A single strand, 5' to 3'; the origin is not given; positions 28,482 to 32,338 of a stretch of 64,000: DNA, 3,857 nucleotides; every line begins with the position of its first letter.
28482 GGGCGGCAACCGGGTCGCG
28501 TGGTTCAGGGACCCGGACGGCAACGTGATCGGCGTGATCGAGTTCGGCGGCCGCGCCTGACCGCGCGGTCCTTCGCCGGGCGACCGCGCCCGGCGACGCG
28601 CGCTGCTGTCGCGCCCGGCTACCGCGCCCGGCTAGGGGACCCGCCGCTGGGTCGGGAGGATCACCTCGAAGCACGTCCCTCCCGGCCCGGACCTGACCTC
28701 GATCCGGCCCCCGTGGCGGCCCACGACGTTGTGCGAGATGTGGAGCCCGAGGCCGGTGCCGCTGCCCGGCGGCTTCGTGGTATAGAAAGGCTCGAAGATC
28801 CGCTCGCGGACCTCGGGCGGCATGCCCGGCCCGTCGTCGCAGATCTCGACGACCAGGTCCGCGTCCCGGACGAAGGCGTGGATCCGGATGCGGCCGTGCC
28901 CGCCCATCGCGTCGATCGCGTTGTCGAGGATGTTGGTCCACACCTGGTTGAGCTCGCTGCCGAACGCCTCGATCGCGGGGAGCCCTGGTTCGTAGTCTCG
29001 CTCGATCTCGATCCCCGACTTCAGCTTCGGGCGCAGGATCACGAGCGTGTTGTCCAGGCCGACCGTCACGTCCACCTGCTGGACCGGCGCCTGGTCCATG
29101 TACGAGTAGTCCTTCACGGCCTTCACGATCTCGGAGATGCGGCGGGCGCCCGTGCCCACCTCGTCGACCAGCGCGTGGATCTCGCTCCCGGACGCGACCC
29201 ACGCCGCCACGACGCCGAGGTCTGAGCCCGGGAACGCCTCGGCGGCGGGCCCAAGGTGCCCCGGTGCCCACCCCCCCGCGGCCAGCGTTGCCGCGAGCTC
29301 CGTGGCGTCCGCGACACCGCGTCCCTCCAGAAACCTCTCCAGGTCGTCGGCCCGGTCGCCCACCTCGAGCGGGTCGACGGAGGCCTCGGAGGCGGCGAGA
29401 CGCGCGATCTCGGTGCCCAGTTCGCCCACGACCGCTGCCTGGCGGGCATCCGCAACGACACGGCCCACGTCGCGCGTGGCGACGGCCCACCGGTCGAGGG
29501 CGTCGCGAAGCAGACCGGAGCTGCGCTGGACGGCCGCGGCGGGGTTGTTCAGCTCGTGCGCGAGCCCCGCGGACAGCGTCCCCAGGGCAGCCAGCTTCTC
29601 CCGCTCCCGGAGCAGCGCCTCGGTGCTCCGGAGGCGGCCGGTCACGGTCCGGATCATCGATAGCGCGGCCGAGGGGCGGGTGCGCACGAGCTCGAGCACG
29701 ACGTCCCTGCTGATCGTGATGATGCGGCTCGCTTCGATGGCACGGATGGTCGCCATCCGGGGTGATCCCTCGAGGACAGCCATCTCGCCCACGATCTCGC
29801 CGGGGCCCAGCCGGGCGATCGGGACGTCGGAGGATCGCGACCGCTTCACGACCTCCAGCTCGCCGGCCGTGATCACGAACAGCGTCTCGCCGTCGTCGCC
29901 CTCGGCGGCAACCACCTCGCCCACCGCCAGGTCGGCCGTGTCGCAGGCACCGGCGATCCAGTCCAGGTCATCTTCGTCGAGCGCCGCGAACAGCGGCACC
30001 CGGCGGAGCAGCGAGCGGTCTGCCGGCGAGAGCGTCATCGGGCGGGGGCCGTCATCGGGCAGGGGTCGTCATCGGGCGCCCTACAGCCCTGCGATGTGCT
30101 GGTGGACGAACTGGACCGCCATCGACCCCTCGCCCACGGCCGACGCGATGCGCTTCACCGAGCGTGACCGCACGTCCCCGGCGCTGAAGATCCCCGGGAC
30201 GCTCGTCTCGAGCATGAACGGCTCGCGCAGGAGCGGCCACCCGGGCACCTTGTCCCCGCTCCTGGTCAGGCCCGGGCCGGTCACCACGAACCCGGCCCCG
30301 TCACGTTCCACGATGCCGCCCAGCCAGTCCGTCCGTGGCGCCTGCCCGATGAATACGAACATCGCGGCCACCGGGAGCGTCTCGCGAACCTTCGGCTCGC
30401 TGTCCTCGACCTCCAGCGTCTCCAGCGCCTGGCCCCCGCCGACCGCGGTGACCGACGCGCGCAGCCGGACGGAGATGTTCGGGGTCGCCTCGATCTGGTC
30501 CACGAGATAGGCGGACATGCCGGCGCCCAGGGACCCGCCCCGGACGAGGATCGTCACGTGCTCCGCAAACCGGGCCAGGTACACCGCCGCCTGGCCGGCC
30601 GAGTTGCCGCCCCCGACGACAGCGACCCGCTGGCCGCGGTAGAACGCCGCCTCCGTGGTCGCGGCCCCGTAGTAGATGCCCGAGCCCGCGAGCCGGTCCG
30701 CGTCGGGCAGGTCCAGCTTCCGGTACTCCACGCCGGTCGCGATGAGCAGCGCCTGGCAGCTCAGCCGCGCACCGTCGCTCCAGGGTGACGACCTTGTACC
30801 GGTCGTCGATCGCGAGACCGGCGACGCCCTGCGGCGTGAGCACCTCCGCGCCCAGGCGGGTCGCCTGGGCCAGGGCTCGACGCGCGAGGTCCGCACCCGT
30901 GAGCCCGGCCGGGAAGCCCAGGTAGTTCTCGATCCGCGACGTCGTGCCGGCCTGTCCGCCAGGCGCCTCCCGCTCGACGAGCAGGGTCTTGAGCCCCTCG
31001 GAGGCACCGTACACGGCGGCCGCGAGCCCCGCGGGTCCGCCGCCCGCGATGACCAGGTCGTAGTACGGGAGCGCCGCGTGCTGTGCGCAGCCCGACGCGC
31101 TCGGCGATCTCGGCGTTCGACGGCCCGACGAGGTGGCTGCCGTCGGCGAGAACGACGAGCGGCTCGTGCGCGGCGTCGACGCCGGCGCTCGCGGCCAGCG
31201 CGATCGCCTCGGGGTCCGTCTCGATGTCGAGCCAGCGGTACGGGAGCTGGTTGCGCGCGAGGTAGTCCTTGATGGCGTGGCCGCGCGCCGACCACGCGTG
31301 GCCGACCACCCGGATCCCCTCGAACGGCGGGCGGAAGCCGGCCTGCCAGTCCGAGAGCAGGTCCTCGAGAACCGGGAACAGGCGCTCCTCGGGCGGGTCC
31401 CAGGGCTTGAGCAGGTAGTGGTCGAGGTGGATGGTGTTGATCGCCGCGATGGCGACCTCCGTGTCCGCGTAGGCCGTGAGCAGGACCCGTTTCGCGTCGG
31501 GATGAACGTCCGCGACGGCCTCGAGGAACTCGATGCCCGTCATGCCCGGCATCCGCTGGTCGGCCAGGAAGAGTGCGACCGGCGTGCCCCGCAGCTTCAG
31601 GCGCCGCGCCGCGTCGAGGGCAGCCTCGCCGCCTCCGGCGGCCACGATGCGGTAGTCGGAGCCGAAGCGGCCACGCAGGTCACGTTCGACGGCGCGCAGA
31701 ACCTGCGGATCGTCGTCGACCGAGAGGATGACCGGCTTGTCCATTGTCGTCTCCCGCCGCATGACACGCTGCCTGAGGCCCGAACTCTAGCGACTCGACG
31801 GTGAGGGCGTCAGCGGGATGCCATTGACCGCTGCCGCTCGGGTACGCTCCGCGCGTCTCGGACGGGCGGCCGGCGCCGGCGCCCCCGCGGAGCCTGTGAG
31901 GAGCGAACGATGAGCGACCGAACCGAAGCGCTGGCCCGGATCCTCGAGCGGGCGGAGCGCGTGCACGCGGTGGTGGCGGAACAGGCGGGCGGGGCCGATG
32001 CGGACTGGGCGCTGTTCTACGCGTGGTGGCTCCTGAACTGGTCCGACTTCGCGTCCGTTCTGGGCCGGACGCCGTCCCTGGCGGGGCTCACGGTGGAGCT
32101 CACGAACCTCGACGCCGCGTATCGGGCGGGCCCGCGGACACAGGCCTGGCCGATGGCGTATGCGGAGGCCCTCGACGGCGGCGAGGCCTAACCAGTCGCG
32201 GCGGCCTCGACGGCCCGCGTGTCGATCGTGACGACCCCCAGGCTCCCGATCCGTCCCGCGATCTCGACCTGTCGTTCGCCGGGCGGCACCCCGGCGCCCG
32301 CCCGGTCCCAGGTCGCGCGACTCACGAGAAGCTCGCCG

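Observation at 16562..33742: Unusual density of cyclic-nucleotide signalling genes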

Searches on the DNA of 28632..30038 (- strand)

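Call 69: search_rna_families(sources=[L003, L004, L087, L320, L321, L085, L089], threshold=gathering)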
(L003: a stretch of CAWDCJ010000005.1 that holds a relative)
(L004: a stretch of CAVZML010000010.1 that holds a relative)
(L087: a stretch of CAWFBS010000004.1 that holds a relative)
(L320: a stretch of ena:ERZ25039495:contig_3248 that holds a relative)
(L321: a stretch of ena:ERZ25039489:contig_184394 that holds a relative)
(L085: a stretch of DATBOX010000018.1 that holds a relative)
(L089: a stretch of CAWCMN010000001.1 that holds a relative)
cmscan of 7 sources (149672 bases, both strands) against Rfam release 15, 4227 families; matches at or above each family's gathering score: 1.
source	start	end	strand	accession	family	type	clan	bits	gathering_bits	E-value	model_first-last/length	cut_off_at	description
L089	2001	2073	+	RF00005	tRNA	Gene; tRNA;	CL00001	68.2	29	2.2e-12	1-71/71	no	tRNA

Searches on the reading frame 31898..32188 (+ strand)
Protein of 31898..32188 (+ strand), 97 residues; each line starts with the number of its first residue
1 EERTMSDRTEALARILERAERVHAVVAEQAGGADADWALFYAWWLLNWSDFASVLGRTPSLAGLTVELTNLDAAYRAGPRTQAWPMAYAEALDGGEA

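Call 32: search_protein_families(library=ncbifam, max_evalue=0.001, proteins=[window:31898-32188:+])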
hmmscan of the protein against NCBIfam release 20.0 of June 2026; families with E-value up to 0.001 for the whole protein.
seq(97 aa): 0 families
